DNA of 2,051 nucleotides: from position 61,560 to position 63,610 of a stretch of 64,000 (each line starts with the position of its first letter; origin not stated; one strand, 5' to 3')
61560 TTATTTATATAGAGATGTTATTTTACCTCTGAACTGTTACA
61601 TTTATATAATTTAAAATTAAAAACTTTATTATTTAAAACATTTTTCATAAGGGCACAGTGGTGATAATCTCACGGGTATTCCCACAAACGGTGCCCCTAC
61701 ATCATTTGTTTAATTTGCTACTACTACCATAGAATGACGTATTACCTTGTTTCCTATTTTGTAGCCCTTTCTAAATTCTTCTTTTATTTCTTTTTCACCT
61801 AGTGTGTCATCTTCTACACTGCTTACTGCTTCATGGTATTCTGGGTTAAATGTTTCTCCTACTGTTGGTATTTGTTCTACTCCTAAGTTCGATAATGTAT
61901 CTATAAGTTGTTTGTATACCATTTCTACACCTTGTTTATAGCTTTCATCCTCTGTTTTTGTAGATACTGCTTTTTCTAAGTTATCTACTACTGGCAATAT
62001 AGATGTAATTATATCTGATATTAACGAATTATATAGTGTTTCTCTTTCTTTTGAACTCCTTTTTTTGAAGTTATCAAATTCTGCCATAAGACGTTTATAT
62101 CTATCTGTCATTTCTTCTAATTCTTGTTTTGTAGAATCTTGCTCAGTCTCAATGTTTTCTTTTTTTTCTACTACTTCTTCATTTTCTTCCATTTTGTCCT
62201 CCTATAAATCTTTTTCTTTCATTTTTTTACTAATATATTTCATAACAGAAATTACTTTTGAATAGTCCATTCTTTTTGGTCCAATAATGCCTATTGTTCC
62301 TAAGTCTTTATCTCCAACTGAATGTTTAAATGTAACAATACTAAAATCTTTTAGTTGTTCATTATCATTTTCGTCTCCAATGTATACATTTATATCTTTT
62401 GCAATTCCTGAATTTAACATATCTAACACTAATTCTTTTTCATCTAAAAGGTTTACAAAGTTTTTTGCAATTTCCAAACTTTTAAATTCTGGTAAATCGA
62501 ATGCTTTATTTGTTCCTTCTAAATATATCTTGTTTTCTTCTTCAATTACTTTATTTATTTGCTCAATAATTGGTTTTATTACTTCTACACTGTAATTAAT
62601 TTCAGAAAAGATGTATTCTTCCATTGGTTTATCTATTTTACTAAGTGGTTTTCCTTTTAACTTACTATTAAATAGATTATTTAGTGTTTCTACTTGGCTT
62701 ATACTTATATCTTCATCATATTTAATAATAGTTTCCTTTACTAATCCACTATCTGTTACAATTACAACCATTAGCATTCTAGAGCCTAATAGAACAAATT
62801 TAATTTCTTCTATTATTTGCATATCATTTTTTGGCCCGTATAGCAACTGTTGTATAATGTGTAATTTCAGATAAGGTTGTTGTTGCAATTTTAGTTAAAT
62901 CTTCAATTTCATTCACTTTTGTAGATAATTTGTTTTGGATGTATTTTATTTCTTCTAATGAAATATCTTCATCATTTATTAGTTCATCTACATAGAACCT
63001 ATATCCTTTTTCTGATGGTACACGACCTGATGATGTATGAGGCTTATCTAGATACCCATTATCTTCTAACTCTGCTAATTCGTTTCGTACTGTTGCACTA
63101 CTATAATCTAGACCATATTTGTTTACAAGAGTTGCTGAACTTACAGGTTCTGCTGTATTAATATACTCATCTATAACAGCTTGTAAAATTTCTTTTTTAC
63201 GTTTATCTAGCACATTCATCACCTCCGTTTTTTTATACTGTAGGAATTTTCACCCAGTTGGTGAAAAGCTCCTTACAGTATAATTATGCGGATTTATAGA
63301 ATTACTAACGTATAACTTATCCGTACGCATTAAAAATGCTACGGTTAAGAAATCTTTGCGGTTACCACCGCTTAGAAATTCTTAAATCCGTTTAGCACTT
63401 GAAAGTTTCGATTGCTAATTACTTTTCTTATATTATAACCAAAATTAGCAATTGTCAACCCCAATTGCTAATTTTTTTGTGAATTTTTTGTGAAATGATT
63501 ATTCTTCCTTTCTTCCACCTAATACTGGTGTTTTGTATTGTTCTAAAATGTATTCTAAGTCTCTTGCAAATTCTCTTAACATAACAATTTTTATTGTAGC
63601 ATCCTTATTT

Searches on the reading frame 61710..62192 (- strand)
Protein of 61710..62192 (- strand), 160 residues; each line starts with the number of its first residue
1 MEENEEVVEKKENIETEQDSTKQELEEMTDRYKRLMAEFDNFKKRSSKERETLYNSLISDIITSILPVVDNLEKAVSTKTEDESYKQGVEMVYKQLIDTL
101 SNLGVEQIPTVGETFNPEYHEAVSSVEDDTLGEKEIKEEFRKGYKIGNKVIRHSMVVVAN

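Call 41: find_encoding_contigs(protein=window:61710-62192:-, flank=2500, max_places=10)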
Protein window:61710-62192:- (160 aa): 24 contigs read that carry it; 10 places shown.
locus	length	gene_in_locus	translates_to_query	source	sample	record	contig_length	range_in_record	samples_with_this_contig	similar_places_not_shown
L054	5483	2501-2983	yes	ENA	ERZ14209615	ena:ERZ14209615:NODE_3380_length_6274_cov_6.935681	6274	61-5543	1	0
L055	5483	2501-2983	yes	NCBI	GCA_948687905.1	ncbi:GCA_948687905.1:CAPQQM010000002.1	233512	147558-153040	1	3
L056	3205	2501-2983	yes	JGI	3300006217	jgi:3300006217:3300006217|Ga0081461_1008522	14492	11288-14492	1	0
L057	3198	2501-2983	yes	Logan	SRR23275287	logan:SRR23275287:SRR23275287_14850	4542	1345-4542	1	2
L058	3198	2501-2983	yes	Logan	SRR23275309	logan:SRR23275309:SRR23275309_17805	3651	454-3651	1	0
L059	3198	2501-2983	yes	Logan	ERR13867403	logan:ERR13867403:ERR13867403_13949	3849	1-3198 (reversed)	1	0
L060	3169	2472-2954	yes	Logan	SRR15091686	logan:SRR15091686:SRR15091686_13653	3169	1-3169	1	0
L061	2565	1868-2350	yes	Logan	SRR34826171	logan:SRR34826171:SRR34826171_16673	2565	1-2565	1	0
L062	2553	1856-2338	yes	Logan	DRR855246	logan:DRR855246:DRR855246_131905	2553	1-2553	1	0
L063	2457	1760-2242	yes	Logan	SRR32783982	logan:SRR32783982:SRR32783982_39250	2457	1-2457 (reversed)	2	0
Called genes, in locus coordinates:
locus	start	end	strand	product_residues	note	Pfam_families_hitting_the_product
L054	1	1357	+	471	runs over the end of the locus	?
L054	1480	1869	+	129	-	PF08220:HTH_DeoR (faint)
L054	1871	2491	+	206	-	PF01628:HrcA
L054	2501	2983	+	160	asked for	PF01025:GrpE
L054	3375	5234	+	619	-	PF00012:HSP70, PF06723:MreB_Mbl, PF00012:HSP70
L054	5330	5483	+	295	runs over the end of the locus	?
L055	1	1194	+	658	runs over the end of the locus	PF07693:KAP_NTPase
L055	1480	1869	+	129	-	PF08220:HTH_DeoR (faint)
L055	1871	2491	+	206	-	PF01628:HrcA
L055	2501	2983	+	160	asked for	PF01025:GrpE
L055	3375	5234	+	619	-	PF00012:HSP70, PF06723:MreB_Mbl, PF00012:HSP70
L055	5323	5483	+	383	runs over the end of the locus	PF00226:DnaJ, PF01556:DnaJ_C, PF00684:DnaJ_CXXCXGXG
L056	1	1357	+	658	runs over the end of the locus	PF07693:KAP_NTPase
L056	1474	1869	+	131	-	PF08220:HTH_DeoR (faint)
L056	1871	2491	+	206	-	PF01628:HrcA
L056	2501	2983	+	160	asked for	PF01025:GrpE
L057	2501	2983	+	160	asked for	PF01025:GrpE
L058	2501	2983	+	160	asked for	PF01025:GrpE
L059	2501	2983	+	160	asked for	PF01025:GrpE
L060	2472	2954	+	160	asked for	PF01025:GrpE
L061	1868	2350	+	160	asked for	PF01025:GrpE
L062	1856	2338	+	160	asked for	PF01025:GrpE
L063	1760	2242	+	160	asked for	PF01025:GrpE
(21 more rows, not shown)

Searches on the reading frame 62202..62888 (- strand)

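Call 13: search_protein_families(library=pfam, proteins=[window:62202-62888:-])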
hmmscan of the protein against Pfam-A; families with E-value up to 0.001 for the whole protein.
window:62202-62888:- (228 aa): 1 family
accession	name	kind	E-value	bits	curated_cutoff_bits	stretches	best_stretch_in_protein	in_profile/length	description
PF01628.27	HrcA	-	3e-51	174.9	22.2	1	18-213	23-215/215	HrcA protein C terminal domain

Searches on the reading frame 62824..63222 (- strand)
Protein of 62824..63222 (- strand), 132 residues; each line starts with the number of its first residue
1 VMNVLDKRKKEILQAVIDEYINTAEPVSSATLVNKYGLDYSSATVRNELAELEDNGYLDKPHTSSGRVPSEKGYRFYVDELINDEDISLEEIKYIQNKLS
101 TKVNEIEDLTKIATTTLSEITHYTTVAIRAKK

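Call 13: search_protein_families(library=pfam, proteins=[window:62824-63222:-])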
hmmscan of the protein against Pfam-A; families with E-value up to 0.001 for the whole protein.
window:62824-63222:- (132 aa): 1 family
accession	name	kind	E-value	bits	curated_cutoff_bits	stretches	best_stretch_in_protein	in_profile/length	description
PF08220.18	HTH_DeoR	-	1.7e-05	24.9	21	1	17-62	5-48/57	DeoR-like helix-turn-helix domain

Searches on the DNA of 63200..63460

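Call 8: search_rna_families(source=window, start=63200, end=63460, threshold=evalue, max_evalue=10, show_alignments=3)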
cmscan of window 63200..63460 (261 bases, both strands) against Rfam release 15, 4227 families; matches with E-value up to 10: 7.
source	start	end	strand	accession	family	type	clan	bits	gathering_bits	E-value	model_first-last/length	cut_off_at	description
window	63411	63452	-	RF01363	CRISPR-DR50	Gene; CRISPR;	-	21.1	47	0.6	1-46/46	no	CRISPR RNA direct repeat element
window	63231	63286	+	RF04174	MIR4208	Gene; miRNA;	-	19.9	140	0.9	1-191/191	no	MIR4208 microRNA precursor family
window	63241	63385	-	RF02560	CbSR9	Gene; antisense;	-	19.7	279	0.11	1-213/213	no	Coxiella burnetii sRNA 9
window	63230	63285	-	RF00917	mir-708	Gene; miRNA;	CL00086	15.8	71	1.9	1-88/88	no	mir-708 microRNA precursor family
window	63296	63383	+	RF01286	snoR26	Gene; snRNA; snoRNA; CD-box;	-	14.9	47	5.4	1-94/94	no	Small nucleolar RNA snoR26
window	63234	63282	-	RF00682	mir-144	Gene; miRNA;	-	12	60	6.2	22-56/78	no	mir-144 microRNA precursor family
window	63226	63301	-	RF02574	Ricks_sRNA10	Gene; sRNA;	-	10.9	97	4.6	1-352/352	no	Rickettsia sRNA 10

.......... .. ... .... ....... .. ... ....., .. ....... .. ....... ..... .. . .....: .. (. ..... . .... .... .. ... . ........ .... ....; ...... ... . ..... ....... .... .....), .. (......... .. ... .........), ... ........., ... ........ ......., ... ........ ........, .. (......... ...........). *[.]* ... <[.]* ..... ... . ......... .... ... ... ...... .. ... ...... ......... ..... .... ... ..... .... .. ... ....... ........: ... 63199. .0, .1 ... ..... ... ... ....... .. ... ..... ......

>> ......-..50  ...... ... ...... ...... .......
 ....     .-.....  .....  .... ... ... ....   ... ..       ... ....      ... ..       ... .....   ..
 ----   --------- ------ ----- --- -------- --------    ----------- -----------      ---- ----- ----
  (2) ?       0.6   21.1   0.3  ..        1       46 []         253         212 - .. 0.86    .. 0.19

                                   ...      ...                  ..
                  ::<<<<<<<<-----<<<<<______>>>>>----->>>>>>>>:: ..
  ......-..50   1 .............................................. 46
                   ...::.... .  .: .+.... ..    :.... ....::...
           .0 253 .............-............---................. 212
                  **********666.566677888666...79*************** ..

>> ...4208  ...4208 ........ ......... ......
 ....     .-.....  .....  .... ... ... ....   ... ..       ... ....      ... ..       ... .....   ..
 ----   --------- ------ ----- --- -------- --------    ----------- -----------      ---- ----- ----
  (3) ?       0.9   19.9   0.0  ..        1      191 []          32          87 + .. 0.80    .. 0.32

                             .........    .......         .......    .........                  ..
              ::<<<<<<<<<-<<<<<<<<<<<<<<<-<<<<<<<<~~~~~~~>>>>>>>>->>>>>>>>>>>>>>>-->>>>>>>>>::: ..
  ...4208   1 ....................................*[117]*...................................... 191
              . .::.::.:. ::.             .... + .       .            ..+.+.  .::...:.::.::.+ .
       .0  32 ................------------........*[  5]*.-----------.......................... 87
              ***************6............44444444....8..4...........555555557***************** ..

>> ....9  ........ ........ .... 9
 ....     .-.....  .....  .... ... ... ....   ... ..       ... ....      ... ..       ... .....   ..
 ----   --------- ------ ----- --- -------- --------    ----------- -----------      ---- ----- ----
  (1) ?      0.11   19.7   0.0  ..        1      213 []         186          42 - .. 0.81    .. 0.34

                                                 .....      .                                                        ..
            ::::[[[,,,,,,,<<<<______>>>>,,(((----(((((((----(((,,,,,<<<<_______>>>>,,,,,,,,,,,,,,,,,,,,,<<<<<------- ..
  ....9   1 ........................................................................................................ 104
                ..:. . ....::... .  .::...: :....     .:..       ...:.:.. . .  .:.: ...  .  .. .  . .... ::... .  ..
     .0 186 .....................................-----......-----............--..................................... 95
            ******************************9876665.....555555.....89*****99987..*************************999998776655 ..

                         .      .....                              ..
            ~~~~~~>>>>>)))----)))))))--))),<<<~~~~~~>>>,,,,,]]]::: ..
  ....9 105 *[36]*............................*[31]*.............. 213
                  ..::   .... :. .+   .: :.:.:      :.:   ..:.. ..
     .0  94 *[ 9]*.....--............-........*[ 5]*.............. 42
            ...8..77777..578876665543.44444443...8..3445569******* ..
